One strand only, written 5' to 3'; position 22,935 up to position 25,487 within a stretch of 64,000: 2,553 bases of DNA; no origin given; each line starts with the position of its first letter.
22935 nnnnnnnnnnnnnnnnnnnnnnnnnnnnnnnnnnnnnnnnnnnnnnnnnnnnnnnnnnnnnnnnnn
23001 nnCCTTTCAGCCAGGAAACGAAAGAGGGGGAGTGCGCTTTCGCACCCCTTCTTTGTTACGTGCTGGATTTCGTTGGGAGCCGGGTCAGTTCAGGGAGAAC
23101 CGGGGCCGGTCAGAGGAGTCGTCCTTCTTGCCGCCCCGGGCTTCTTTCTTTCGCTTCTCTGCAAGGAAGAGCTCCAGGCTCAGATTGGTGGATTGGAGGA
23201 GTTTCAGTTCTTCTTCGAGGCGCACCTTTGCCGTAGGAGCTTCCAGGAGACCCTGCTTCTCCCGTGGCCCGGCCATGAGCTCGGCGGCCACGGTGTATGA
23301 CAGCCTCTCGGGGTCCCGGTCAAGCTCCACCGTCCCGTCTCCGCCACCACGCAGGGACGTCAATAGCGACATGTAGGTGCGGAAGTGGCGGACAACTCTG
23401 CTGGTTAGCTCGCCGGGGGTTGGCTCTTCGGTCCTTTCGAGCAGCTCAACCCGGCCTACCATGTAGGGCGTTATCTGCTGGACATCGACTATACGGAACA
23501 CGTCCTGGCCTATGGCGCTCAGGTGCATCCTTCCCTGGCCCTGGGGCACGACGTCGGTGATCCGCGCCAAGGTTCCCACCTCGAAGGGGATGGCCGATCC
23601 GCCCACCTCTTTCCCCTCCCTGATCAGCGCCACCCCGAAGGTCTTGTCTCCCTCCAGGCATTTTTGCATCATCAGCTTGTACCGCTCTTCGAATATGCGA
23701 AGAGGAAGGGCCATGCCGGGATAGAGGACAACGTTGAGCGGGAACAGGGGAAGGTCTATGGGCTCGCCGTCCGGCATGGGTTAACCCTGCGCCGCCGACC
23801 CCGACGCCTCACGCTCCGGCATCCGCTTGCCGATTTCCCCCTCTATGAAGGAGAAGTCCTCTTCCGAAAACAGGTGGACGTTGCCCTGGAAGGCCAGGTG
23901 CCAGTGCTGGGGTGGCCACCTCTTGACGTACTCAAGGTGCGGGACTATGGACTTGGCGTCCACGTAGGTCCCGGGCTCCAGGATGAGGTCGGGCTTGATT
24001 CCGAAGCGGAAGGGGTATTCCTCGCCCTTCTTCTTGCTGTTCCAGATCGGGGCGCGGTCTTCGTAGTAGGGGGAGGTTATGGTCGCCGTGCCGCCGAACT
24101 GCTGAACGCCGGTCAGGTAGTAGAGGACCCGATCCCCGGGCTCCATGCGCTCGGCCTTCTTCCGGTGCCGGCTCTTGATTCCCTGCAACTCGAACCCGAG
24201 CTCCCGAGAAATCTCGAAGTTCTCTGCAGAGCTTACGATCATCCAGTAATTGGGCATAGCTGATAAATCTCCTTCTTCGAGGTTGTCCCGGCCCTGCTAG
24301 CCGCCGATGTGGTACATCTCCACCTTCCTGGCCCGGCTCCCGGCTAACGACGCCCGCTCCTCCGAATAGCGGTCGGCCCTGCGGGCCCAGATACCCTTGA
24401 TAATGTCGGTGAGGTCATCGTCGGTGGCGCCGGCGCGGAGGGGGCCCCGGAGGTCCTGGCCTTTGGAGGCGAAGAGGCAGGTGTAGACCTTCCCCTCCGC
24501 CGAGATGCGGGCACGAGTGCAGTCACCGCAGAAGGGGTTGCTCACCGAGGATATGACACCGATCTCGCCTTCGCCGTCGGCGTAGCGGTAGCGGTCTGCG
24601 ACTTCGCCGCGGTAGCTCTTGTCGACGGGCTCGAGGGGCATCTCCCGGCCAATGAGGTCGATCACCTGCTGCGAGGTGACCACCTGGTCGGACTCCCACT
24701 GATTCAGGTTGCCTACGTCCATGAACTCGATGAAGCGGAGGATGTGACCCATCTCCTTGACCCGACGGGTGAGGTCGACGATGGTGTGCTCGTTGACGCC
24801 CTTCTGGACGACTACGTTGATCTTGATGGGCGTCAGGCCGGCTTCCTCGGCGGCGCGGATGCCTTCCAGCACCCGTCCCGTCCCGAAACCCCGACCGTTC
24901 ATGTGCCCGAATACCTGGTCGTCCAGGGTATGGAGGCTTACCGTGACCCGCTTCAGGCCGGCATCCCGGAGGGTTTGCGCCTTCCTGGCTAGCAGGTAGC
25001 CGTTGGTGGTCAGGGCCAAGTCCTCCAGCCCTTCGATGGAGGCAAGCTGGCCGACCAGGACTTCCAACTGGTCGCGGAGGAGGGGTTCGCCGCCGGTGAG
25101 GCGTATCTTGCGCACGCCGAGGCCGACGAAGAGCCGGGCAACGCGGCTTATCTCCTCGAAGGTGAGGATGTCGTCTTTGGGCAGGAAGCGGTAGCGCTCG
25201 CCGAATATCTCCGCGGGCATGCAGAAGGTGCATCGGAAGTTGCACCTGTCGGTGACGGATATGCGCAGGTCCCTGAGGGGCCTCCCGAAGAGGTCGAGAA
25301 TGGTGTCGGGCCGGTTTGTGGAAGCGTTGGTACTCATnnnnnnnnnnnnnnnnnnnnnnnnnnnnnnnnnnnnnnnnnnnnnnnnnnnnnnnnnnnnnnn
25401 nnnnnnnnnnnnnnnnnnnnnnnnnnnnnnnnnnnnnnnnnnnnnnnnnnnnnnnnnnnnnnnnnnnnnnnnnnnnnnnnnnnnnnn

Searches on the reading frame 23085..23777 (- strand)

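Call 39: search_protein_families(library=pfam, proteins=[window:23085-23777:-], max_evalue=0.00001)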
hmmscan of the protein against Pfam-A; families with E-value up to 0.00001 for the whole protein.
window:23085-23777:- (230 aa): 1 family
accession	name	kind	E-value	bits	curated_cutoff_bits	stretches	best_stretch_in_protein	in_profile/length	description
PF02190.22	LON_substr_bdg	-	2.4e-35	122.7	28.7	1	9-195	2-199/200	ATP-dependent protease La (LON) substrate-binding domain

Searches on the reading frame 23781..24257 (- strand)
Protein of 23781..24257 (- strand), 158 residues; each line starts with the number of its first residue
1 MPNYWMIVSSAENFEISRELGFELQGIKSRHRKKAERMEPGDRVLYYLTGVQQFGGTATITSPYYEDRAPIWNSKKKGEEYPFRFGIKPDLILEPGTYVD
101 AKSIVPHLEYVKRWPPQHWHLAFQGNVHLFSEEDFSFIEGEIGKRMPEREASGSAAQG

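Call 39: search_protein_families(library=pfam, proteins=[window:23781-24257:-], max_evalue=0.00001)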
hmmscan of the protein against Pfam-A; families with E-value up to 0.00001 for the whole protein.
window:23781-24257:- (158 aa): 1 family
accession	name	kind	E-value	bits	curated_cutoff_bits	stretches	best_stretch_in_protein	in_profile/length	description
PF01878.24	EVE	-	1.7e-08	35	23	1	3-90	1-100/145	EVE domain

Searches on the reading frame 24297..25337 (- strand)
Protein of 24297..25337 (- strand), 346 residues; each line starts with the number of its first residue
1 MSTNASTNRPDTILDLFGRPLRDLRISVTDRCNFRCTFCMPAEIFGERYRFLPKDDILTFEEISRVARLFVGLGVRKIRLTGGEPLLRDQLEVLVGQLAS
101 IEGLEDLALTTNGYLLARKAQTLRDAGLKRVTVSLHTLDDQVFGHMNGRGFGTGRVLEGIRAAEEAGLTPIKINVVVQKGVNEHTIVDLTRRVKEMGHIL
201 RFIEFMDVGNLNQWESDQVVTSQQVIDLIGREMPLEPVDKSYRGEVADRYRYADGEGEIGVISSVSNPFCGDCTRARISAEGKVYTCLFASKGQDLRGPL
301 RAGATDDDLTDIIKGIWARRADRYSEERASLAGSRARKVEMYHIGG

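Call 39: search_protein_families(library=pfam, proteins=[window:24297-25337:-], max_evalue=0.00001)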
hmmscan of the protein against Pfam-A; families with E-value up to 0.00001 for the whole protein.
window:24297-25337:- (346 aa): 2 families
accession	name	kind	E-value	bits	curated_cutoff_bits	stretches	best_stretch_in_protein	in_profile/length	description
PF06463.18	Mob_synth_C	-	2.3e-39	134.7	37.4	1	200-325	3-127/128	Molybdenum Cofactor Synthesis C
PF04055.27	Radical_SAM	-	1.1e-33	117.2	29.5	1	26-191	1-164/166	Radical SAM superfamily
